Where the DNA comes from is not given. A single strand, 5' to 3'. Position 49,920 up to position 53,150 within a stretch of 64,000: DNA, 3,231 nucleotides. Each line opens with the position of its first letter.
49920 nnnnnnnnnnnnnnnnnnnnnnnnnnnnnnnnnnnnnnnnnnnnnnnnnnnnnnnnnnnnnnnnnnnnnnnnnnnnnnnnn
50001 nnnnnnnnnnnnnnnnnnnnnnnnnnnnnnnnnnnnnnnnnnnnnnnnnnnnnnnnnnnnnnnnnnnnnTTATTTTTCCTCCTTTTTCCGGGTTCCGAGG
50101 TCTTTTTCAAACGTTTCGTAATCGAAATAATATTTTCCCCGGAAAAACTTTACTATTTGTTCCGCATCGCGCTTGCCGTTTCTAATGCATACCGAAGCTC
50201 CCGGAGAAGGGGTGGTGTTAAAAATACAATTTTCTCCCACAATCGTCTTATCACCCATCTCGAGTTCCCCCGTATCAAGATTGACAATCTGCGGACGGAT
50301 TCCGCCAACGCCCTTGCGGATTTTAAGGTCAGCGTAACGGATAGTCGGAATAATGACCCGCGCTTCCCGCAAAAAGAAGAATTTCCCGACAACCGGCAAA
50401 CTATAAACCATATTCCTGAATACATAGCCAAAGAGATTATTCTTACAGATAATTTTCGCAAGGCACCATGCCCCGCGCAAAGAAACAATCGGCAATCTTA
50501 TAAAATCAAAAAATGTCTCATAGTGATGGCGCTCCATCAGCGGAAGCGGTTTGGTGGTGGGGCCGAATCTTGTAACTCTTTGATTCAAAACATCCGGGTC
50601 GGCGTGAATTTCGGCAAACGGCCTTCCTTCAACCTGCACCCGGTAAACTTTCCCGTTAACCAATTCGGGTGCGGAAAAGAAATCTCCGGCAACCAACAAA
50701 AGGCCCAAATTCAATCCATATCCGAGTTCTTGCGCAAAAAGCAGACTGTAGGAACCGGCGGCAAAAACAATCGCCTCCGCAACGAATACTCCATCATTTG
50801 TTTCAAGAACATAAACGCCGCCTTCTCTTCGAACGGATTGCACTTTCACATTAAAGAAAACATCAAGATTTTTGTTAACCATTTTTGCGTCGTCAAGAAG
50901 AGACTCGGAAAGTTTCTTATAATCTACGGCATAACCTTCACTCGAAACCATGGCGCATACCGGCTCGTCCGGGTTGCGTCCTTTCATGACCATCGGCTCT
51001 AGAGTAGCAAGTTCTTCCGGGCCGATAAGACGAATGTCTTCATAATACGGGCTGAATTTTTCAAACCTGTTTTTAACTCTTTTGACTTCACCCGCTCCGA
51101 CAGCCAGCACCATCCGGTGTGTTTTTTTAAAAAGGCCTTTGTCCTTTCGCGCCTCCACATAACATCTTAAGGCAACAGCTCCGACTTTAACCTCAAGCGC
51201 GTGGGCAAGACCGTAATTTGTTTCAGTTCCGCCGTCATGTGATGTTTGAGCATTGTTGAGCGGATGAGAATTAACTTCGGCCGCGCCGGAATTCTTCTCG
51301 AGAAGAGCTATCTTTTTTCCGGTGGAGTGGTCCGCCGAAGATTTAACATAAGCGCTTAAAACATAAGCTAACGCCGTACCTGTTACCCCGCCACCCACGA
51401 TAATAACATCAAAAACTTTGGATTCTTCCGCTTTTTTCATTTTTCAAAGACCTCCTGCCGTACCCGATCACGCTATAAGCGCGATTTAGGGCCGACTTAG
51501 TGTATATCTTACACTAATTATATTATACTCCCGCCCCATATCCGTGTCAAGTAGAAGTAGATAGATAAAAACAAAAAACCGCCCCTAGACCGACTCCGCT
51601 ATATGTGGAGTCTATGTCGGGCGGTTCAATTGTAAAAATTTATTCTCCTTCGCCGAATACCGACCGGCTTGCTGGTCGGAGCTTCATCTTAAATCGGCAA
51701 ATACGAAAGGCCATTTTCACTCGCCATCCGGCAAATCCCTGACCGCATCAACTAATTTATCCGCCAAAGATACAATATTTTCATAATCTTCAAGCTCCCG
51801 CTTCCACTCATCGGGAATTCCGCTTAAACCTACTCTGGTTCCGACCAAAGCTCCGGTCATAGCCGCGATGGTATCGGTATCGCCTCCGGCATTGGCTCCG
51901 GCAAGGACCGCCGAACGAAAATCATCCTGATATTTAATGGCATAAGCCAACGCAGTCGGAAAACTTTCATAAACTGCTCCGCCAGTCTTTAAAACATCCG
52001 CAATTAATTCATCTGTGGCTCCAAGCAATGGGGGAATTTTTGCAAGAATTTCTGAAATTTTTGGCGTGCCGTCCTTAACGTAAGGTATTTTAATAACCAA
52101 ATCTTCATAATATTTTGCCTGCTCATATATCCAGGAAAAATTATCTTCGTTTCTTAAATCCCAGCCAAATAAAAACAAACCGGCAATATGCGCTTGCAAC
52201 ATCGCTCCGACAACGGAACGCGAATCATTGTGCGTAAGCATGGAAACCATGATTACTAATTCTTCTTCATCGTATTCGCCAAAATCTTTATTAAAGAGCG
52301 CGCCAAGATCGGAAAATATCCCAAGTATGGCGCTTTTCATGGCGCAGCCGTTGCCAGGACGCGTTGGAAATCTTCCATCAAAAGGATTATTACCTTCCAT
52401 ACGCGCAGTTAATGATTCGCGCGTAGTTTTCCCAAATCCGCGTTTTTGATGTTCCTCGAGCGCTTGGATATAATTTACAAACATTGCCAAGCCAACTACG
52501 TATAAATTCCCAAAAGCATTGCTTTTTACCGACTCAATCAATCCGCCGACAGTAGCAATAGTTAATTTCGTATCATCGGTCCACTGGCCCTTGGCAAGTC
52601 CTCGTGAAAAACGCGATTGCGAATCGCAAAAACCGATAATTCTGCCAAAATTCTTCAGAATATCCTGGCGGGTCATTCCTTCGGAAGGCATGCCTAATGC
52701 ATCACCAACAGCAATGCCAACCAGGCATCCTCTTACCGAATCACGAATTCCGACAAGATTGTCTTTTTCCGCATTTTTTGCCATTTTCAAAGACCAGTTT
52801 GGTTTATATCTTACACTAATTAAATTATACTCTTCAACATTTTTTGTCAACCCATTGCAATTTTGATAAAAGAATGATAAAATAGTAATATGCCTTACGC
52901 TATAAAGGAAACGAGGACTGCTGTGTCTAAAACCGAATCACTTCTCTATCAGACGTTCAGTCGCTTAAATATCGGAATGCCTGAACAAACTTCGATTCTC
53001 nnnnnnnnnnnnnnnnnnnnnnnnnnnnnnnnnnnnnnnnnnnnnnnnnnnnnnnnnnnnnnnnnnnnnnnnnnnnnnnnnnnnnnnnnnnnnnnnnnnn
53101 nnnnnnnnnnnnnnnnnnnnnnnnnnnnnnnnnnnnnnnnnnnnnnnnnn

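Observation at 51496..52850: Twin consensus promoters with an identical 19-nt initial transcribed sequence drive the NAD operon and the ARH gene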

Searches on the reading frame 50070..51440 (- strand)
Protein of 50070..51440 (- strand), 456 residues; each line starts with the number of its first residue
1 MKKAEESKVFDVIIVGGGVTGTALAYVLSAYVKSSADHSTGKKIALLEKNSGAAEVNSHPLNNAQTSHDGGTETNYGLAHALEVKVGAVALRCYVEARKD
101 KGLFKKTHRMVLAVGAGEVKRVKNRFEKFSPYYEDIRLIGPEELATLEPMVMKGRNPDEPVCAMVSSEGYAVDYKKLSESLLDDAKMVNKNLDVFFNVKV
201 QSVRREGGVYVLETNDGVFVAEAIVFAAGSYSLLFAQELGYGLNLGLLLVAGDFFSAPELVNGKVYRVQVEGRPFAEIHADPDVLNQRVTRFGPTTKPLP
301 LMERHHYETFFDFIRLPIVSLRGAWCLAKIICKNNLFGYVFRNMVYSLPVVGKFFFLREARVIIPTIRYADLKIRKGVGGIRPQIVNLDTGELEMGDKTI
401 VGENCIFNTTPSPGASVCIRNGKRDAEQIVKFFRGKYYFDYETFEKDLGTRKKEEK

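Call 8: search_protein_families(library=pfam, proteins=[window:50070-51440:-])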
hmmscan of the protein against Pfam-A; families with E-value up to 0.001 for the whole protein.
window:50070-51440:- (456 aa): 3 families
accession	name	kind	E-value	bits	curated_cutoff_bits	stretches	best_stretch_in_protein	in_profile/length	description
PF01266.30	DAO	-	8.3e-23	81.9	27.9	1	11-257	1-231/353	FAD dependent oxidoreductase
PF06039.21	Mqo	-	6.6e-19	68.2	27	1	10-418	3-433/489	Malate:quinone oxidoreductase (Mqo)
PF13738.12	Pyr_redox_3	-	5.7e-06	26.2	30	1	189-232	93-136/305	Pyridine nucleotide-disulphide oxidoreductase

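Call 60: search_protein_families(library=ncbifam, proteins=[window:50070-51440:-], max_evalue=0.001)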
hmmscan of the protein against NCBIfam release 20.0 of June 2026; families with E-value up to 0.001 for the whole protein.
window:50070-51440:- (456 aa): 28 families (the best 25 are shown)
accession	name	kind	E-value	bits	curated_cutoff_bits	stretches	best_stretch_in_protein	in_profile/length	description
NF003611.0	PRK05257.3-2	subfamily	7.6e-20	71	499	1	8-420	4-438/497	malate:quinone oxidoreductase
NF008726.1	PRK11728.1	equivalog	4.6e-18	65.2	299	1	11-423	2-385/389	L-2-hydroxyglutarate oxidase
NF003608.0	PRK05257.2-4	subfamily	2.6e-15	55.7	733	1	6-217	5-228/498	malate:quinone oxidoreductase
TIGR01320.1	mal_quin_oxido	equivalog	8.6e-15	54.4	549.95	1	11-294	2-311/482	malate dehydrogenase (quinone)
NF033460.1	glycerol3P_ox_II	equivalog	2e-14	53.5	460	1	10-241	2-217/361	type 2 glycerol-3-phosphate oxidase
NF003610.0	PRK05257.3-1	equivalog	3.1e-14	52.4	745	1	2-256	2-275/495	malate:quinone oxidoreductase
NF003604.0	PRK05257.1-3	subfamily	6.7e-14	51.1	737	1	7-301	5-325/500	malate:quinone oxidoreductase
NF003607.0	PRK05257.2-3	equivalog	1.7e-13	50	734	1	4-206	7-219/497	malate:quinone oxidoreductase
NF003612.0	PRK05257.3-3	equivalog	1.9e-13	49.7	742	1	7-218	9-232/498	malate:quinone oxidoreductase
NF009875.0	PRK13339.1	subfamily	3.5e-13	48.9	623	2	113-297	119-321/498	malate:quinone oxidoreductase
NF003613.0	PRK05257.3-4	subfamily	2.9e-12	45.7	728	1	8-208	4-216/494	malate:quinone oxidoreductase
NF003606.0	PRK05257.2-1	subfamily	3.7e-11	42.7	425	1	6-295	7-322/497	malate:quinone oxidoreductase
NF003605.0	PRK05257.1-4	subfamily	3.7e-11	42.1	666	1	3-206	24-238/545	malate:quinone oxidoreductase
NF003609.0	PRK05257.2-5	equivalog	5.3e-11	41.7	586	1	9-281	4-301/488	malate:quinone oxidoreductase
NF040844.1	Lac_Quin_Ox_NO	exception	1e-08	34.2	915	1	111-345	111-360/489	L-lactate dehydrogenase (quinone)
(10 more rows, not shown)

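Call 72: search_solved_structures(query=window:50070-51440:-, max_evalue=0.001)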
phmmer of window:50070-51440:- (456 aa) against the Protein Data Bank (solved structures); distinct sequences matched with E-value up to 0.001: 7.
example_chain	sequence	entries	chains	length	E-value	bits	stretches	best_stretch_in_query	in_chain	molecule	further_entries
4x9m_A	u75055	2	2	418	6e-06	28.5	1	9-234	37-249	L-alpha-glycerophosphate oxidase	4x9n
9dm1_A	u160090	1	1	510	1.6e-05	27.1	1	10-296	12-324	Probable malate:quinone oxidoreductase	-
3if9_A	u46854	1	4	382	0.00033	22.8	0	184-256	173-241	Glycine oxidase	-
1ryi_A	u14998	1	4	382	0.00036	22.6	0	184-256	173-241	GLYCINE OXIDASE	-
9woz_A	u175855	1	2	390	0.00039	22.5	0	184-256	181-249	Glycine oxidase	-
1ng3_A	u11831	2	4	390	0.00039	22.5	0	184-256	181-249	Glycine oxidase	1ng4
4ysh_A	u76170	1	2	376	0.00079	21.5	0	198-250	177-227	Glycine oxidase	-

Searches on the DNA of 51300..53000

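Call 10: search_rna_families(source=window, start=51300, end=53000, threshold=evalue, max_evalue=10)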
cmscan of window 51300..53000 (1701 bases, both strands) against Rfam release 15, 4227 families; matches with E-value up to 10: 1.
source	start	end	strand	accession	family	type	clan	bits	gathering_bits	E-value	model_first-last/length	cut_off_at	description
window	51764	51815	-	RF01308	sR58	Gene; snRNA; snoRNA; CD-box;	-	16.4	55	1.6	1-55/55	no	Small nucleolar RNA sR58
